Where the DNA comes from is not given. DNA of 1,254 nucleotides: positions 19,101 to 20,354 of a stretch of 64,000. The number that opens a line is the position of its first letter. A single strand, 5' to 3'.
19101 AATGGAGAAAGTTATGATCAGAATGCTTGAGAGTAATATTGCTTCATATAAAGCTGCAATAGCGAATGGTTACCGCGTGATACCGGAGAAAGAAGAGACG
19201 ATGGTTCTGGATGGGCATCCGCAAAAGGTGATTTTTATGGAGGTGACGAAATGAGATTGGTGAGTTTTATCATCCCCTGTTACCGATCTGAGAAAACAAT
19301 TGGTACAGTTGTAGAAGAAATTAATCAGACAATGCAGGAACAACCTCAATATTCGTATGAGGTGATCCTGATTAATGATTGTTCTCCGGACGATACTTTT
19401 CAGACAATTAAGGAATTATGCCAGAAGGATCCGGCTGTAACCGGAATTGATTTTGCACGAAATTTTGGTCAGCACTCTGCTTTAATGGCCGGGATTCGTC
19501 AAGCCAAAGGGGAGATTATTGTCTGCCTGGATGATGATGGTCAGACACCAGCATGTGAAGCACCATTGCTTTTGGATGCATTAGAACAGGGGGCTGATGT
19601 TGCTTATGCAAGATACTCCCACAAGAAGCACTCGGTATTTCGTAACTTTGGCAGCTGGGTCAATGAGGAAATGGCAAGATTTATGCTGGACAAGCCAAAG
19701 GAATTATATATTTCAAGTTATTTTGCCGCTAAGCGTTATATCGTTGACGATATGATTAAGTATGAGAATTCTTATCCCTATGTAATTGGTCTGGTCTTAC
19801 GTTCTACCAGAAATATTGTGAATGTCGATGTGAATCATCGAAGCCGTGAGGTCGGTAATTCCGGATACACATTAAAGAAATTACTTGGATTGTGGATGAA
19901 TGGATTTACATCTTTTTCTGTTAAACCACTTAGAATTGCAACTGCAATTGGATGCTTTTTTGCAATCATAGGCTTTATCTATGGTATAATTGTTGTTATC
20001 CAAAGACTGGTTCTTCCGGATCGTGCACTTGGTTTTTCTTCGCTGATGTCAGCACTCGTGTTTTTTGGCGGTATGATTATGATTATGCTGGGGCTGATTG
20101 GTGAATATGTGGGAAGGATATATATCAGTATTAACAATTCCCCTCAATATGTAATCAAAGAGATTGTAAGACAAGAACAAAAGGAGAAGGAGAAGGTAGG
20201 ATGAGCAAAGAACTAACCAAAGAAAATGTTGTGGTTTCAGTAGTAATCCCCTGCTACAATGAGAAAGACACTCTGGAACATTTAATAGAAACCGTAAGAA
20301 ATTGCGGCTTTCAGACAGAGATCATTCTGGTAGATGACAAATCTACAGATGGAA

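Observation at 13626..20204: Arn/Gtr-like module predicted to attach an N-acetylated 4-amino-4,6-dideoxyhexose through a polyprenyl-phosphate carrier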

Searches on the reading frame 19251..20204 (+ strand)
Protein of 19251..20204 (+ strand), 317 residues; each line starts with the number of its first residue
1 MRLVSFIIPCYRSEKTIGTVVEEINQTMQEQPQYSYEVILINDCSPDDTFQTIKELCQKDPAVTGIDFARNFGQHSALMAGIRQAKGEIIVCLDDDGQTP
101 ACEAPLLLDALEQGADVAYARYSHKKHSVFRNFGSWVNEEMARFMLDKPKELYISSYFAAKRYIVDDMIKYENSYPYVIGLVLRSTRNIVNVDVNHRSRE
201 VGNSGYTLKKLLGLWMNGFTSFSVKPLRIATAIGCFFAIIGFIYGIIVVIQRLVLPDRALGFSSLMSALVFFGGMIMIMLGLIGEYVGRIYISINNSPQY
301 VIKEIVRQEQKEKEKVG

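Call 3: search_protein_families(library=pfam, proteins=[window:19251-20204:+], max_evalue=0.01)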
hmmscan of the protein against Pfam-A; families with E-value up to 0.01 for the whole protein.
window:19251-20204:+ (317 aa): 3 families
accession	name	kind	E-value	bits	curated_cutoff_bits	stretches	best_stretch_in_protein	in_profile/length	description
PF00535.33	Glycos_transf_2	-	3.1e-27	96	23.3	1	5-165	1-164/168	Glycosyl transferase family 2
PF10111.15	Glyco_tranf_2_2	-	8.6e-07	29.2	27.3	1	5-96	1-91/276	Glycosyltransferase like family 2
PF13641.12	Glyco_tranf_2_3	-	9.6e-07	29.5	27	1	4-100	3-100/230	Glycosyltransferase like family 2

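Call 4: search_protein_families(library=ncbifam, proteins=[window:19251-20204:+], max_evalue=0.01)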
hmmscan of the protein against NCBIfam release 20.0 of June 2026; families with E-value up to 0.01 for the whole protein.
window:19251-20204:+ (317 aa): 22 families
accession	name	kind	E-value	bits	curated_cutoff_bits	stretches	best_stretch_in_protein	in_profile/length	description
NF007986.1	PRK10714.1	equivalog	4.5e-55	186.9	529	1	3-309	7-315/316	undecaprenyl-phosphate 4-deoxy-4-formamido-L-arabinose transferase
NF047588.1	GlcsyltransPgfSStrep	equivalog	6.1e-50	170.2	500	1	4-304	3-304/308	glycosyltransferase PgfS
TIGR03937.1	PgaC_IcaA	equivalog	1e-17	64.2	422.3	1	3-113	46-152/407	poly-beta-1,6-N-acetyl-D-glucosamine synthase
TIGR04182.1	glyco_TIGR04182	equivalog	8.4e-11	41.8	325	1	4-286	2-281/293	S-layer glycoprotein N-glycosyltransferase AglJ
NF047683.1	TeichurnBiosyTuaG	equivalog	9.2e-11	41.8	400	1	3-97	7-97/252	teichuronic acid biosynthesis protein TuaG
NF041875.1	EPS_EpsD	equivalog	6.1e-10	39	370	1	4-99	1-92/325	exopolysaccharide biosynthesis glycosyltransferase EpsD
NF007482.0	PRK10073.1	equivalog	2.4e-09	36.6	423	1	3-119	7-119/334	glycosyltransferase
NF010496.0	PRK13915.1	equivalog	2.7e-09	36.5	262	1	3-146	32-182/307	glucosyl-3-phosphoglycerate synthase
NF038302.1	EPS_HpsE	equivalog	1.2e-08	34.3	300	1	5-97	4-97/307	hormogonium polysaccharide biosynthesis glycosyltransferase HpsE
TIGR03111.1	glyc2_xrt_Gpos1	hypoth_equivalog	2.3e-08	33.2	363.95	1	4-98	51-143/439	TIGR03111 family XrtG-associated glycosyltransferase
NF050050.1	ProtGlycPglI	equivalog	1.1e-06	28.3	500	1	3-115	3-112/306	GalNAc(5)-diNAcBac-PP-undecaprenol beta-1,3-glucosyltransferase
TIGR04283.1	glyco_like_mftF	equivalog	2.4e-06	27.3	182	1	4-138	1-125/221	TIGR04283 family arsenosugar biosynthesis glycosyltransferase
TIGR04242.1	nodulat_NodC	equivalog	3e-06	26.5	550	1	4-97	50-142/395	chitooligosaccharide synthase NodC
NF038299.1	EPS_HpsN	equivalog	6.6e-05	22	425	1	3-99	2-94/317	hormogonium polysaccharide biosynthesis glycosyltransferase HpsN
NF058614.1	PPMAGASynPpgS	equivalog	0.00015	21.3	370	1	6-113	4-103/226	polyprenyl-phospho-N-acetylgalactosaminyl synthase PpgS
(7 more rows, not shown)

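Call 43: search_solved_structures(query=window:19251-20204:+, max_evalue=0.00001)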
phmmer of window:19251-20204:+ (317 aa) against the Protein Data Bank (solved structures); distinct sequences matched with E-value up to 0.00001: 12.
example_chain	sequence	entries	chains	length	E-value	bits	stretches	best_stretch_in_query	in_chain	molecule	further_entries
9hwj_A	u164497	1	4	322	5.7e-44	153.8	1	2-314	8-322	Undecaprenyl-phosphate 4-deoxy-4-formamido-L-arabinose transferase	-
9bhc_C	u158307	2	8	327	3.6e-41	144.6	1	2-309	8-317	Undecaprenyl-phosphate 4-deoxy-4-formamido-L-arabinose transferase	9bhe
8vxh_A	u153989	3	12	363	5.2e-41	144.1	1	2-309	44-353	Undecaprenyl-phosphate 4-deoxy-4-formamido-L-arabinose transferase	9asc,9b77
5ekp_C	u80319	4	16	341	6.1e-32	114.3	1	4-310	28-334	Uncharacterized glycosyltransferase sll0501 | Glycosyltransferase sll0501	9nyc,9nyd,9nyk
9nye_A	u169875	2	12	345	6.3e-32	114.3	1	4-310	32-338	Glycosyltransferase sll0501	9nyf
5eke_A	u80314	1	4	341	8.3e-32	113.9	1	4-310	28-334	Uncharacterized glycosyltransferase sll0501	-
5mlz_A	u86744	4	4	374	1.2e-13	54.3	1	4-168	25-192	Dolichol monophosphate mannose synthase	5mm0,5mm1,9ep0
6p61_A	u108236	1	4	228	1.3e-06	31.2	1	4-98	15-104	Glycosyltransferase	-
5tze_C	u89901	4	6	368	1.8e-06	30.7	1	5-97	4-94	Glycosyl transferase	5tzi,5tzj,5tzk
5tz8_A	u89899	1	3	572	2.7e-06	30.1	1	5-97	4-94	Glycosyl transferase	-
2z87_A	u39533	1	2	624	6.3e-06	28.9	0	3-118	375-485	Chondroitin synthase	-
2z86_A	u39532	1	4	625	6.3e-06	28.9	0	3-118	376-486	Chondroitin synthase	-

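Call 45: find_related_loci(query=window:19251-20204:+, collection=metagenome_contigs, flank=10000)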
Query window:19251-20204:+ (317 aa) in metagenome_contigs; peptide patterns used: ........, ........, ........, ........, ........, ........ (x = any residue, [..] = any of these).
600 stretches matched a pattern (row limit reached: there are more); 530 encode a relative of the query (tblastn E <= 1e-3); the best 80 are kept; 80 distinct loci.
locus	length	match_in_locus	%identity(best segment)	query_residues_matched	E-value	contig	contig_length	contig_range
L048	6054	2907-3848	73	1-314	1e-166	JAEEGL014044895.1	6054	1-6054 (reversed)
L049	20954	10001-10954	74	1-315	3e-164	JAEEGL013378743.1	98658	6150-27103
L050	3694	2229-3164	73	1-312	3e-170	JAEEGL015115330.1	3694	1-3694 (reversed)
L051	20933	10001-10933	70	1-311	1e-157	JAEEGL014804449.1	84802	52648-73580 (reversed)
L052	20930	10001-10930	73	1-310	1e-156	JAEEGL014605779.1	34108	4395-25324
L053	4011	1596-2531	68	1-312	3e-161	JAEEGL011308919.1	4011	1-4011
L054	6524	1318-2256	70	2-314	3e-156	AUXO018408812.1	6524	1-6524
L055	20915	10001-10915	72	2-306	2e-155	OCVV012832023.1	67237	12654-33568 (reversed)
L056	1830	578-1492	72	2-306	8e-168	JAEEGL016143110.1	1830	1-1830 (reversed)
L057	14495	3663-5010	69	2-317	2e-155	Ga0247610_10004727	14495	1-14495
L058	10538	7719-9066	69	2-317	2e-155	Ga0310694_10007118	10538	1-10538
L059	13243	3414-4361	70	2-316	3e-155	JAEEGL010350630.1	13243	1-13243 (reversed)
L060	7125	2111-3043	69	1-311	1e-148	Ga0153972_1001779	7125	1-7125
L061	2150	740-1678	69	1-312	3e-158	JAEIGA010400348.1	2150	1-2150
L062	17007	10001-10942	66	1-314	2e-147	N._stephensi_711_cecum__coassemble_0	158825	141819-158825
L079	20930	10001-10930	67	1-310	8e-146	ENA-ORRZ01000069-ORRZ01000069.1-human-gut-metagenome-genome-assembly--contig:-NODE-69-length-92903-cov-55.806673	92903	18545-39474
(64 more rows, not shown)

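Call 48: search_protein_families(library=pfam, proteins=[L079:2663-3604:+, L079:3567-5381:+, L079:5391-6521:+, L079:6569-7528:+, L079:7525-8250:+, L079:8270-9373:+, L079:10908-12542:+, L079:12493-14091:+, L079:14120-15886:+, L079:17612-19387:+], max_evalue=0.001)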
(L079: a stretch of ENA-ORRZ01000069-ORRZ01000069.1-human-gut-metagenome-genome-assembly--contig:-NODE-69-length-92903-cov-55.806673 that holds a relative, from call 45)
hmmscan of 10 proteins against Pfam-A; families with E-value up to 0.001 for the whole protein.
L079:2663-3604:+ (313 aa): 2 families
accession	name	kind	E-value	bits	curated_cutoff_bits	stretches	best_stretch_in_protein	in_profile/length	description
PF00535.33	Glycos_transf_2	-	6e-20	72.3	23.3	1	6-159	2-163/168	Glycosyl transferase family 2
PF13641.12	Glyco_tranf_2_3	-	1.6e-06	28.8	27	1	4-112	3-123/230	Glycosyltransferase like family 2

L079:3567-5381:+ (604 aa): 1 family
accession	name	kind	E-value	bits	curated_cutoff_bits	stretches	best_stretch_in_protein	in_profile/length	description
PF19484.4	DUF6020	-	4.1e-36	124.9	28.3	1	159-594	181-601/604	Family of unknown function (DUF6020)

L079:5391-6521:+ (376 aa): 7 families
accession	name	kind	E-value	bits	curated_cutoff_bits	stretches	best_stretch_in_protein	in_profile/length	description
PF01266.30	DAO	-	5.2e-17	62.8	27.9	1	4-208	3-214/353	FAD dependent oxidoreductase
PF13450.12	NAD_binding_8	-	1.3e-07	32.3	21.9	1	5-58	1-50/68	NAD(P)-binding Rossmann-like domain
PF07992.20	Pyr_redox_2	-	9e-06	25.7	26.1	0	4-36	4-178/291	Pyridine nucleotide-disulphide oxidoreductase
PF00070.33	Pyr_redox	-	9.1e-06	26.5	22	0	4-36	3-35/82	Pyridine nucleotide-disulphide oxidoreductase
PF12831.13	FAD_oxidored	-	4.8e-05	23.3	27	0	135-196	84-145/416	FAD dependent oxidoreductase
PF00890.30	FAD_binding_2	-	0.00064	19.5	20.4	0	2-33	1-32/414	FAD binding domain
PF03486.20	HI0933_like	-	0.00089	19.2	50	0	2-34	2-34/244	HI0933-like protein Rossmann domain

L079:6569-7528:+ (319 aa): 1 family
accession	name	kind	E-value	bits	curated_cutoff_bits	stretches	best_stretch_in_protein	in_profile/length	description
PF00535.33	Glycos_transf_2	-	1.6e-06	28.6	23.3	1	16-106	2-86/168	Glycosyl transferase family 2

L079:7525-8250:+ (241 aa): 2 families
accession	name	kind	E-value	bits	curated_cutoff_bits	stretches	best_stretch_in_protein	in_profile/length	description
PF00535.33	Glycos_transf_2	-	3.3e-23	82.9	23.3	1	4-168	1-162/168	Glycosyl transferase family 2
PF10111.15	Glyco_tranf_2_2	-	1.2e-05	25.4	27.3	1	24-95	19-92/276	Glycosyltransferase like family 2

L079:8270-9373:+ (367 aa): 2 families
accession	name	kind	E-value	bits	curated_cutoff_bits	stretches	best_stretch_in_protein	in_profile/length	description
PF01041.23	DegT_DnrJ_EryC1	-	8.7e-115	384.2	19.8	1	21-360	8-357/360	DegT/DnrJ/EryC1/StrS aminotransferase family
PF00155.27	Aminotran_1_2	-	5.1e-07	29.7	19.7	1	35-156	39-183/361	Aminotransferase class I and II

L079:10908-12542:+ (544 aa): 0 families

L079:12493-14091:+ (532 aa): 0 families

L079:14120-15886:+ (588 aa): 1 family
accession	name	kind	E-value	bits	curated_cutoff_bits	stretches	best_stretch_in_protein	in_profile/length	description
PF14264.12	Glucos_trans_II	-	4.9e-20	72.3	30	1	40-382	2-315/317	Glucosyl transferase GtrII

L079:17612-19387:+ (591 aa): 1 family
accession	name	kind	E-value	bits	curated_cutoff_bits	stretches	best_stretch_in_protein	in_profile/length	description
PF19510.5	DUF6044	-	1.6e-124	416.9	27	1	27-586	10-563/564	Protein of unknown function (DUF6044)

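Call 56: search_solved_structures(query=window:19251-20204:+, max_evalue=1e-25, show_alignments=4)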
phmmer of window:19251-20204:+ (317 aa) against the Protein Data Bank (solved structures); distinct sequences matched with E-value up to 1e-25: 6.
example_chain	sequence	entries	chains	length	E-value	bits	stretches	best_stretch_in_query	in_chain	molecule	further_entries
9hwj_A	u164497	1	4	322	5.7e-44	153.8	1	2-314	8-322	Undecaprenyl-phosphate 4-deoxy-4-formamido-L-arabinose transferase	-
9bhc_C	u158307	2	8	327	3.6e-41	144.6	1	2-309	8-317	Undecaprenyl-phosphate 4-deoxy-4-formamido-L-arabinose transferase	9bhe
8vxh_A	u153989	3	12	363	5.2e-41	144.1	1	2-309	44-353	Undecaprenyl-phosphate 4-deoxy-4-formamido-L-arabinose transferase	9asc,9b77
5ekp_C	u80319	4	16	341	6.1e-32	114.3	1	4-310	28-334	Uncharacterized glycosyltransferase sll0501 | Glycosyltransferase sll0501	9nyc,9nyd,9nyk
9nye_A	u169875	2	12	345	6.3e-32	114.3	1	4-310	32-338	Glycosyltransferase sll0501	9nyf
5eke_A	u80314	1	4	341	8.3e-32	113.9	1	4-310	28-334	Uncharacterized glycosyltransferase sll0501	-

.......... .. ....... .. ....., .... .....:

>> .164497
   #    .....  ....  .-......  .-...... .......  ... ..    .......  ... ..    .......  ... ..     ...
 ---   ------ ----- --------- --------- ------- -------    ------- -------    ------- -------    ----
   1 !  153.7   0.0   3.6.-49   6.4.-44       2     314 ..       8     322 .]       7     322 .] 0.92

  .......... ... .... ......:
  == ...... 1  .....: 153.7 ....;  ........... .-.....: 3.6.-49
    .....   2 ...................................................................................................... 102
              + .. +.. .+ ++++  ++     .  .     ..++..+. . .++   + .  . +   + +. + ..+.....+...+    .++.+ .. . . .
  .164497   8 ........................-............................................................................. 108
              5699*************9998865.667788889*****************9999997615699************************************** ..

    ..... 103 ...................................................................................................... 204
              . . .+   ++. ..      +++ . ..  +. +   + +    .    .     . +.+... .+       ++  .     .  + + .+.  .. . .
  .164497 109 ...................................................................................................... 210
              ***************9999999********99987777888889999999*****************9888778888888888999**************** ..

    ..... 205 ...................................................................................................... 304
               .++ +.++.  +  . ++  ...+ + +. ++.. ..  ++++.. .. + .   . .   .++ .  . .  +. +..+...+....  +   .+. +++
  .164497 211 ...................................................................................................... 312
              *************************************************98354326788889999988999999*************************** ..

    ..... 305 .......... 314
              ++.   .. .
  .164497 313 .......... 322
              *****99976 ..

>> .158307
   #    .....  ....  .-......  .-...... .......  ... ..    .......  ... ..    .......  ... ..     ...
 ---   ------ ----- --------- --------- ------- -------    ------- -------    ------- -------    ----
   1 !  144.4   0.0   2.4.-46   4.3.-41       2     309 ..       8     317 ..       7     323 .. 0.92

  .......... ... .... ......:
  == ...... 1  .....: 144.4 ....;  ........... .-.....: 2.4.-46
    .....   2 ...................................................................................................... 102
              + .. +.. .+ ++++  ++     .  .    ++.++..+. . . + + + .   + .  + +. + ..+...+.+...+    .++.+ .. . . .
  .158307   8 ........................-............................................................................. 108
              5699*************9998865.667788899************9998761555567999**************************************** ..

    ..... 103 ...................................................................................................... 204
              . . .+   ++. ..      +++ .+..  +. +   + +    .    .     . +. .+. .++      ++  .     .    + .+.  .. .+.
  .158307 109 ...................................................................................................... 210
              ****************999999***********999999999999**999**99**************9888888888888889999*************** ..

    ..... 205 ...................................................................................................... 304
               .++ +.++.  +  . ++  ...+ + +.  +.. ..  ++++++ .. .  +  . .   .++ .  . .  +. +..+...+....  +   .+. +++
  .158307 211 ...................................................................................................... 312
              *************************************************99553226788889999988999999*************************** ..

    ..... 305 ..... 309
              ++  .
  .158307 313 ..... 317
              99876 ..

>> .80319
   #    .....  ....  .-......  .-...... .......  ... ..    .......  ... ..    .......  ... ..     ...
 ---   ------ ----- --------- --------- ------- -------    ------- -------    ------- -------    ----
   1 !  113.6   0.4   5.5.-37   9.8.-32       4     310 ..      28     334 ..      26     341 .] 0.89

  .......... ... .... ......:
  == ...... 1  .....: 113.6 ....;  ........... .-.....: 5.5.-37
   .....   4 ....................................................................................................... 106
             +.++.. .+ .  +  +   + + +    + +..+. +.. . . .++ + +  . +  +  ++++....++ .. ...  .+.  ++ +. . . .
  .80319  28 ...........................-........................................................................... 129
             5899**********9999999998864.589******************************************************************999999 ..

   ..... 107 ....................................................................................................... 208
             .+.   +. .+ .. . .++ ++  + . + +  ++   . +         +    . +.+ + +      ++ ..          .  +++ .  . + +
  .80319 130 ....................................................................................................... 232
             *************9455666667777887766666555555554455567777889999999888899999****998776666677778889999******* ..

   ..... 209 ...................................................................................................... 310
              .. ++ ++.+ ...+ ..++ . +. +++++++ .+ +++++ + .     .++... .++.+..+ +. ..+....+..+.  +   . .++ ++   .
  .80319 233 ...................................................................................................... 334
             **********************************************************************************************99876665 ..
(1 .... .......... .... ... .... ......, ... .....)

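Call 57: search_protein_families(library=ncbifam, proteins=[L079:8270-9373:+, L079:9327-9971:+], max_evalue=0.001)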
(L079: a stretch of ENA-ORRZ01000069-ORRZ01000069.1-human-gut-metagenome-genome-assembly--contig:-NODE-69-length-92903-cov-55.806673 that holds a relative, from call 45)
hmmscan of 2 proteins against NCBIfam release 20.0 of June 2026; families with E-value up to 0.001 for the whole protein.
L079:8270-9373:+ (367 aa): 17 families
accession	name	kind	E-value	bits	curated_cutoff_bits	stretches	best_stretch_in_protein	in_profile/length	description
TIGR03588.1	PseC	equivalog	9e-74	248.6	423.5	1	22-361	15-375/380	UDP-4-amino-4,6-dideoxy-N-acetyl-beta-L-altrosamine transaminase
TIGR04181.1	NHT_00031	hypoth_equivalog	9.9e-64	215.4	420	1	34-345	27-357/359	LegC family aminotransferase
NF008687.0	PRK11706.1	equivalog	3.5e-62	210.3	375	1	22-364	15-372/375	dTDP-4-amino-4,6-dideoxygalactose transaminase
NF008658.2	PRK11658.1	equivalog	3e-61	207.2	631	1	22-360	18-371/379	UDP-4-amino-4-deoxy-L-arabinose aminotransferase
TIGR04427.1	PLP_DesI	equivalog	2.9e-51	174.8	650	1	34-361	49-378/390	dTDP-4-dehydro-6-deoxyglucose aminotransferase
TIGR02379.1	ECA_wecE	subfamily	2.2e-49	168.2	434.85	1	23-363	16-372/376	dTDP-4-amino-4,6-dideoxy-D-glucose transaminase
NF011936.0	PRK15407.1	equivalog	6e-49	166.9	423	2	31-218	59-253/440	lipopolysaccharide biosynthesis protein RfbH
NF041364.1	GntC_guanitoxin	equivalog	7.8e-07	28.3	415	1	61-160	68-175/356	guanitoxin biosynthesis PLP-dependent (S)-gamma-hydroxy-L-arginine cyclodehydratase GntC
NF005817.0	PRK07683.1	equivalog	4.1e-06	25.8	575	1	63-130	100-166/387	aminotransferase A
NF006488.0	PRK08912.1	equivalog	5.1e-06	25.7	498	1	61-130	96-164/387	aminotransferase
NF005816.0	PRK07682.1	equivalog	9e-06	24.5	620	1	62-130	100-168/390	aminotransferase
NF004769.0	PRK06107.1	equivalog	0.00015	20.7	617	1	47-130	84-171/402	aspartate transaminase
NF004770.0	PRK06108.1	subfamily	0.00015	20.7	422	1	56-130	100-175/396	pyridoxal phosphate-dependent aminotransferase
NF004975.0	PRK06348.1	equivalog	0.00021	20.4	549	1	58-130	92-167/384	pyridoxal phosphate-dependent aminotransferase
NF006230.0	PRK08363.1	equivalog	0.00024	20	534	1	62-160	103-207/398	alanine aminotransferase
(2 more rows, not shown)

L079:9327-9971:+ (214 aa): 19 families
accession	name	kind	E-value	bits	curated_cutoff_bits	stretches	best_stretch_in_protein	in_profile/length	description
TIGR03585.1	PseH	equivalog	7.8e-23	81.3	93.1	1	50-207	2-155/156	UDP-4-amino-4,6-dideoxy-N-acetyl-beta-L-altrosamine N-acetyltransferase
NF011709.0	PRK15130.1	equivalog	1e-15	58.1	218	1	103-209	60-164/186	spermidine N1-acetyltransferase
NF040503.1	resist_ArsN1a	equivalog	2.5e-10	40.3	170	1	127-207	77-155/159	arsinothricin resistance N-acetyltransferase ArsN1 family A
NF000225.3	AAC_6p_Strep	exception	1e-09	38.5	250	1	101-193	41-132/156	aminoglycoside 6'-N-acetyltransferase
NF007527.0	PRK10140.1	equivalog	4.9e-09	36.3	236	1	80-210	32-161/162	N-acetyltransferase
NF000431.1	AAC_6p_Ian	exception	9.3e-09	35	400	1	51-211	10-176/190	aminoglycoside N-acetyltransferase AAC(6')-Ian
NF008072.0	PRK10809.1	equivalog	9.3e-08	32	190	1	99-210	75-186/194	ribosomal protein S5-alanine N-acetyltransferase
NF033074.0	AAC_6p_Ib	exception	4.3e-07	29.7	400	1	136-191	105-160/184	AAC(6')-Ib family aminoglycoside 6'-N-acetyltransferase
TIGR04431.1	N6_acetyl_AAC6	equivalog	1.5e-06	27.9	260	1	136-191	105-160/184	AacA4 family aminoglycoside N(6')-acetyltransferase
NF012165.0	AAC_6p_set_A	equivalog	2.4e-06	27.4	280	1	134-191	96-153/177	aminoglycoside 6'-N-acetyltransferase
NF033151.0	AAC_6p_A10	exception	6.9e-06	26.2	400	1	132-207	99-174/178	AAC(6')-I family aminoglycoside 6'-N-acetyltransferase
NF007539.0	PRK10151.1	equivalog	8.1e-06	25.6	184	1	109-208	75-173/179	50S ribosomal protein L7/L12-serine acetyltransferase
NF033693.0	AAC_6p_Ie_fam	exception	8.5e-06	26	340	1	48-186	7-154/179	AAC(6')-Ie family aminoglycoside N-acetyltransferase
NF000135.2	AAC_6p_IIc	exception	6.6e-05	22.7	415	0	138-189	107-158/193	aminoglycoside N-acetyltransferase AAC(6')-IIc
NF008212.0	PRK10975.1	equivalog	7.9e-05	22.6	219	1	86-185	124-220/232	dTDP-4-amino-4,6-dideoxy-D-galactose acyltransferase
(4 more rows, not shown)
